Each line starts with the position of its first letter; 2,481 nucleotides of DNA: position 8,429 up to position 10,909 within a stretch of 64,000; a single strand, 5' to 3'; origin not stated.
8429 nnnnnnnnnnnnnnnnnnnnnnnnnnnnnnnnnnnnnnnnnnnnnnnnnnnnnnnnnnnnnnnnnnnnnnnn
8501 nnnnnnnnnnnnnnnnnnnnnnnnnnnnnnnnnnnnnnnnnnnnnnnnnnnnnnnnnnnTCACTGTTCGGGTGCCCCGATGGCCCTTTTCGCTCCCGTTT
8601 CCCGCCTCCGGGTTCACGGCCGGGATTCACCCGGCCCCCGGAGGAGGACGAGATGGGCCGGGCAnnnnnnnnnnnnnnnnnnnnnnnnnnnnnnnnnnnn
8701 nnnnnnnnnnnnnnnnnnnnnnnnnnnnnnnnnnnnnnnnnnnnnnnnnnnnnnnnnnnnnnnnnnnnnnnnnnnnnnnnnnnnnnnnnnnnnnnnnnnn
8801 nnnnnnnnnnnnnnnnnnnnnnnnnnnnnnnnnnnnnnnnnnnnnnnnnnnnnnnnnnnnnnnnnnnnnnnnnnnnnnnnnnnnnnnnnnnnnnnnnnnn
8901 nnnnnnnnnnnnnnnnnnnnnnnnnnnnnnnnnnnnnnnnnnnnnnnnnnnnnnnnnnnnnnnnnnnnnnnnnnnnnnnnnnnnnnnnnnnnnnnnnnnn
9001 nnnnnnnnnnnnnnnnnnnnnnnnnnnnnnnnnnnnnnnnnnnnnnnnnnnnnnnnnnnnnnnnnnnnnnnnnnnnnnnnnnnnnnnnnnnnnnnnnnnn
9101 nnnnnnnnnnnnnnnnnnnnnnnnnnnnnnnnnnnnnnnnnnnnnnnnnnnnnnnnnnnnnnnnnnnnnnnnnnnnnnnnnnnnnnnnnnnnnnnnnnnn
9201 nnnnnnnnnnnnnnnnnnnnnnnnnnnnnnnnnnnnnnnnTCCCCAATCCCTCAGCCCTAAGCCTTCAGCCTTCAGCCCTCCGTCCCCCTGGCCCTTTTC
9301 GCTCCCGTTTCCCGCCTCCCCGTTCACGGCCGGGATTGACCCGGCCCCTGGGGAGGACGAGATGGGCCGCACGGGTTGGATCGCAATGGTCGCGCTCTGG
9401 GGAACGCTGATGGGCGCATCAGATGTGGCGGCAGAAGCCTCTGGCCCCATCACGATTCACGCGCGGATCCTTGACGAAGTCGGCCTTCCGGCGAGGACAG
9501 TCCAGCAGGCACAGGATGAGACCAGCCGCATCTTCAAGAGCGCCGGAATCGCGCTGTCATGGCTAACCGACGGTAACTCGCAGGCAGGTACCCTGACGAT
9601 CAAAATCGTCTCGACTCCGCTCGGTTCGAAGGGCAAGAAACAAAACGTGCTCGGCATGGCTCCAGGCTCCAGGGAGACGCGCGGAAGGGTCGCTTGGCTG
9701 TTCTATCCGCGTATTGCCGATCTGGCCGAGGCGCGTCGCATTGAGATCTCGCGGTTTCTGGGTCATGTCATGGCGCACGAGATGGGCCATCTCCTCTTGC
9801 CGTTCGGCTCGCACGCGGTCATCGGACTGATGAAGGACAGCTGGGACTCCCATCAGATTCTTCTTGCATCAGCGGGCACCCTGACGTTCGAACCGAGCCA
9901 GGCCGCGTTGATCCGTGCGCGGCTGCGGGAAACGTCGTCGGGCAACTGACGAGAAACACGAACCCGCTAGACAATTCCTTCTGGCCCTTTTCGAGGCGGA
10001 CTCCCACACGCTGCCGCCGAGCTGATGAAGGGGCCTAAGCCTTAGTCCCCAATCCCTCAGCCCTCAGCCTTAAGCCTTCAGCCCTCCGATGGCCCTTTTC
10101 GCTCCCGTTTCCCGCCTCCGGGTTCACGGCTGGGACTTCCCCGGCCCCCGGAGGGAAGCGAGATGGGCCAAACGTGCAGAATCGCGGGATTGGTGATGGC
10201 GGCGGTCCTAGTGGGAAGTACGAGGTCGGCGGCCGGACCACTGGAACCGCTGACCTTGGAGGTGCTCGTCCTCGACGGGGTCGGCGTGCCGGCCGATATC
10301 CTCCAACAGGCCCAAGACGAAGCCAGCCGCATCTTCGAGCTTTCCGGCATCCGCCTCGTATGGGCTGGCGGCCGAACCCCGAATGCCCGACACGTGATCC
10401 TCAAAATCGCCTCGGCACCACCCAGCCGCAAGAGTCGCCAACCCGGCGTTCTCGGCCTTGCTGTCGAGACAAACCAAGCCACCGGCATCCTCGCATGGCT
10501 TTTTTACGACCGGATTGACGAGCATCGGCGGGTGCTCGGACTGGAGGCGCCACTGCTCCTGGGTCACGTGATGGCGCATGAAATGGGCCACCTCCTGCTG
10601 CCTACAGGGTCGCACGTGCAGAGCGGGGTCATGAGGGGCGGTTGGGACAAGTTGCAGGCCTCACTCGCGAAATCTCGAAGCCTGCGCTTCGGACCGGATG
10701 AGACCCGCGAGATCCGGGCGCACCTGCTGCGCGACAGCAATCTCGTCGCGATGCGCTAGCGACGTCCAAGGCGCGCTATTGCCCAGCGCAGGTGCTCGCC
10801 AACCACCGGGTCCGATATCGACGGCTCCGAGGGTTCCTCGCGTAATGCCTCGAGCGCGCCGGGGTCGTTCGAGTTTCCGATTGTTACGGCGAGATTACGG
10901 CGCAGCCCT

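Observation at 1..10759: ECF43-type sigma, three kinase-propeller paralogs and four leader-bearing mini-HExxH secreted proteins: candidate undescribed signalling/effector module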

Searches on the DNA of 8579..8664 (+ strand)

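Call 55: build_rna_model(alignment_id=A7, structure=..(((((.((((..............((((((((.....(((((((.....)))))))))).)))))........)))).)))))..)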
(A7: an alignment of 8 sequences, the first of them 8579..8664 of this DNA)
Model R1 built from alignment A7 (8 sequences, 87 columns); structure: as given.
model positions 86; base pairs 24; branch points 0; effective number of sequences 1.45; information 0.661 bits per position. Calibrated on 0.2 Mb of random sequence (short: E-values are rough).
structure used (alignment columns):
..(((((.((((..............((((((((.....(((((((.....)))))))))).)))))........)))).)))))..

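Call 56: search_with_rna_model(model_id=R1, sources=[window, L001, L002, L003, L004, L005, L006, L007, L008, L009, L010, L011, L012, L013, L014, L015, L016, L017, L018, L019, L020, L021, L022, L023, L024, L025, L026, L027, L028, L029, L030, L031, L032, L033, L034, L035, L036, L037, L038, L039, L040, L041, L042, L043, L044, L045, L046, L047, L048, L049, L050, L051, L052, L053, L054, L055, L056, L057, L058, L059, L060, L061, L062, L063, L064, L065, L066, L067, L068, L069, L070, L071, L072, L073, L074, L075, L076, L077, L078, L079], max_evalue=1, make_alignment=true)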
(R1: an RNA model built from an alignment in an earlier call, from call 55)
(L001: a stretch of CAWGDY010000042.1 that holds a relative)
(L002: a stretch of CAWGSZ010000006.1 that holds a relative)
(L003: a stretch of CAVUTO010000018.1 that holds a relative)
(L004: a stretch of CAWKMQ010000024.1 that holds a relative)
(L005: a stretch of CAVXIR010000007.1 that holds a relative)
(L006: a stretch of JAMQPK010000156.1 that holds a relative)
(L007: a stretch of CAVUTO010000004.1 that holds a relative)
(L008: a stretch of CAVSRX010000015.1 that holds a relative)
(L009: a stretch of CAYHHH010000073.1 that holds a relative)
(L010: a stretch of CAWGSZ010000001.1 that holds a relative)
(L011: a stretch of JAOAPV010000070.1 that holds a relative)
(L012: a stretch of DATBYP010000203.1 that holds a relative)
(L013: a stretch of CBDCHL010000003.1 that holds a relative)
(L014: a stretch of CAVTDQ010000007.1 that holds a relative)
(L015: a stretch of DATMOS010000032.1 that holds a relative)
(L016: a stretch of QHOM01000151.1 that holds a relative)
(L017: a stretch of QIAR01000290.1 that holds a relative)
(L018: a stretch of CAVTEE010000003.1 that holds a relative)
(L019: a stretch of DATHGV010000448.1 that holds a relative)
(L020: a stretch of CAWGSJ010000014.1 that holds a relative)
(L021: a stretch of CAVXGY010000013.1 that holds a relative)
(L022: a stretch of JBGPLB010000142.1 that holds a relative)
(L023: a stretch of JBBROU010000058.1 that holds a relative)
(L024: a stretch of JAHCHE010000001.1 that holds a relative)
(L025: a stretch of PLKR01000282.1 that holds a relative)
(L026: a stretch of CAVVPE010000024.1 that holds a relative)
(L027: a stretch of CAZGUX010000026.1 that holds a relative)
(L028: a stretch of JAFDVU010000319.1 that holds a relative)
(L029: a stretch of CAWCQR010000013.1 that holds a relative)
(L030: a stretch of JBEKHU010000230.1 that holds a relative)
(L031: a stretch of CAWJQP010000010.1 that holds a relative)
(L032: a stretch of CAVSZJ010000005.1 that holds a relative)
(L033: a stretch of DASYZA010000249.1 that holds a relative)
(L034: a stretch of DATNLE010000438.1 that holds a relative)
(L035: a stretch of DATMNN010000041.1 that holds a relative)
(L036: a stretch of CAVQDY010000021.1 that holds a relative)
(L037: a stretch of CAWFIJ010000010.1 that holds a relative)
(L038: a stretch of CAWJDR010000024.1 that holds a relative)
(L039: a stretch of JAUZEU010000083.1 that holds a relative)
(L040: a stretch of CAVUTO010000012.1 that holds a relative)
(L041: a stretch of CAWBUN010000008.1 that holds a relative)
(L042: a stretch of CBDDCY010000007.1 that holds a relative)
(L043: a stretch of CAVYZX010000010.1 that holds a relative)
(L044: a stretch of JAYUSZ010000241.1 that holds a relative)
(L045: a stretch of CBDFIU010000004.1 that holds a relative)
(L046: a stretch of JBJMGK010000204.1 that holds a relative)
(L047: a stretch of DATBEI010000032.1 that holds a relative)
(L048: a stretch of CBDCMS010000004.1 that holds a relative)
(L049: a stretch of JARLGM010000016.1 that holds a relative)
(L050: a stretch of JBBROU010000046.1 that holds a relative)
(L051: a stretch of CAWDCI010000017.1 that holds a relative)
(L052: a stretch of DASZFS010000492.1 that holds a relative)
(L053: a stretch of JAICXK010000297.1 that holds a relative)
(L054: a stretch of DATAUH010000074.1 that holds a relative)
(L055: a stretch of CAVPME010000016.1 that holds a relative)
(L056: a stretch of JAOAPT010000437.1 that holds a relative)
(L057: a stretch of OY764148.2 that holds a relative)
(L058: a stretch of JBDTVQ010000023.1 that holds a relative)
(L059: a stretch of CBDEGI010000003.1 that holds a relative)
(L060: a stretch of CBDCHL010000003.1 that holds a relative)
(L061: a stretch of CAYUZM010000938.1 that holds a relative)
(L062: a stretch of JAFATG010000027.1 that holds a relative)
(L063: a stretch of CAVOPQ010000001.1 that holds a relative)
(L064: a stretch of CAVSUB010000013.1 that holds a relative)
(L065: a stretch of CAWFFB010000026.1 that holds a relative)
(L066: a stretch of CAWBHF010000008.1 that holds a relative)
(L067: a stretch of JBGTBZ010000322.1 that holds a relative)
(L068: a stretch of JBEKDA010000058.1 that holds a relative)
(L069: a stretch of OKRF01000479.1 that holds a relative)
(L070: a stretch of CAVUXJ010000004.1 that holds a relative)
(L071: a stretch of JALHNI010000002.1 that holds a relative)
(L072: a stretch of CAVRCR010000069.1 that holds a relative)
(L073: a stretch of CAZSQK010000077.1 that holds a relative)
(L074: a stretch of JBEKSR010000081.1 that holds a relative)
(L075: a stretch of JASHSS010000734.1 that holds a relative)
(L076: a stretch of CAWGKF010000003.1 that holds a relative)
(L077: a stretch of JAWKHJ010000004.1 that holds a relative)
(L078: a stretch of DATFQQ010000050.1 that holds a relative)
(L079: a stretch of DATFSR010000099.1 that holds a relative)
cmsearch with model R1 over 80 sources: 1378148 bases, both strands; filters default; matches with E-value up to 1: 25.
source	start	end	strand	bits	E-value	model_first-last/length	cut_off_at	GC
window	8579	8664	+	106.1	1.3e-19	1-86/86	no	0.71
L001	9926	10012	+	101.6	1.3e-18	1-86/86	no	0.71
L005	10627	10712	+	97.2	1.2e-17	1-86/86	no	0.69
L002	10660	10744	+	94.5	4.7e-17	1-86/86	no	0.71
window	9289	9373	+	93.9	6.4e-17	1-86/86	no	0.72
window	10089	10174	+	92.7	1.2e-16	1-86/86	no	0.69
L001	10637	10723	+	89.6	5.6e-16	1-86/86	no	0.76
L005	9928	10012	+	89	7.5e-16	1-86/86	no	0.67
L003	9927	10012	+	89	7.6e-16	1-86/86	no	0.62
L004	11317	11405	+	80.8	4.7e-14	1-86/86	no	0.7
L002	9928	10012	+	60.6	1.2e-09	1-86/86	no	0.65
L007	9925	10012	+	52.5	7.4e-08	1-86/86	no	0.66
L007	11427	11514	+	51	1.6e-07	1-86/86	no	0.68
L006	10602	10687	+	50.2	2.4e-07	1-86/86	no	0.71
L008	10615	10699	+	49.5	3.4e-07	1-86/86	no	0.64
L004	9926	10012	+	45.7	2.2e-06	1-86/86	no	0.68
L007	10753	10836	+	44.8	3.6e-06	1-86/86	no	0.63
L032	9926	10012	+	43.1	8.6e-06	1-86/86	no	0.69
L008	9927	10012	+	38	0.00011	1-86/86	no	0.6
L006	9927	10012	+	36.9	0.0002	1-86/86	no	0.64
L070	6248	6333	-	32.3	0.002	1-86/86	no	0.64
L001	11328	11371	+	27.3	0.025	1-86/86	no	0.7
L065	3157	3242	-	24.5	0.1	1-86/86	no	0.66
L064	9864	9948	+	20.3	0.84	1-86/86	no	0.61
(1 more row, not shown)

Alignment A9: 25 matches aligned to the model, 104 columns, each read 5' to 3' on its own strand. Consensus structure (alignment columns), stored with it:
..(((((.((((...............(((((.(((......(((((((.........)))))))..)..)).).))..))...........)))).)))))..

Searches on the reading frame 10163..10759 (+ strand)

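Call 4: search_protein_families(library=pfam, proteins=[window:10163-10759:+], max_evalue=0.01)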
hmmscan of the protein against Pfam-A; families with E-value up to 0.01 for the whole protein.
window:10163-10759:+ (198 aa): 0 families

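Call 12: search_protein_families(library=ncbifam, proteins=[window:10163-10759:+], max_evalue=0.1)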
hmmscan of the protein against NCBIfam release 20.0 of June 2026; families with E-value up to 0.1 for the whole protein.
window:10163-10759:+ (198 aa): 1 family
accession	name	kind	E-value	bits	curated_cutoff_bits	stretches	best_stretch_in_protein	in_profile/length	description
TIGR03935.1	fragilysin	equivalog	0.023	13.6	190.7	0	124-197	328-383/386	fragilysin family metalloproteinase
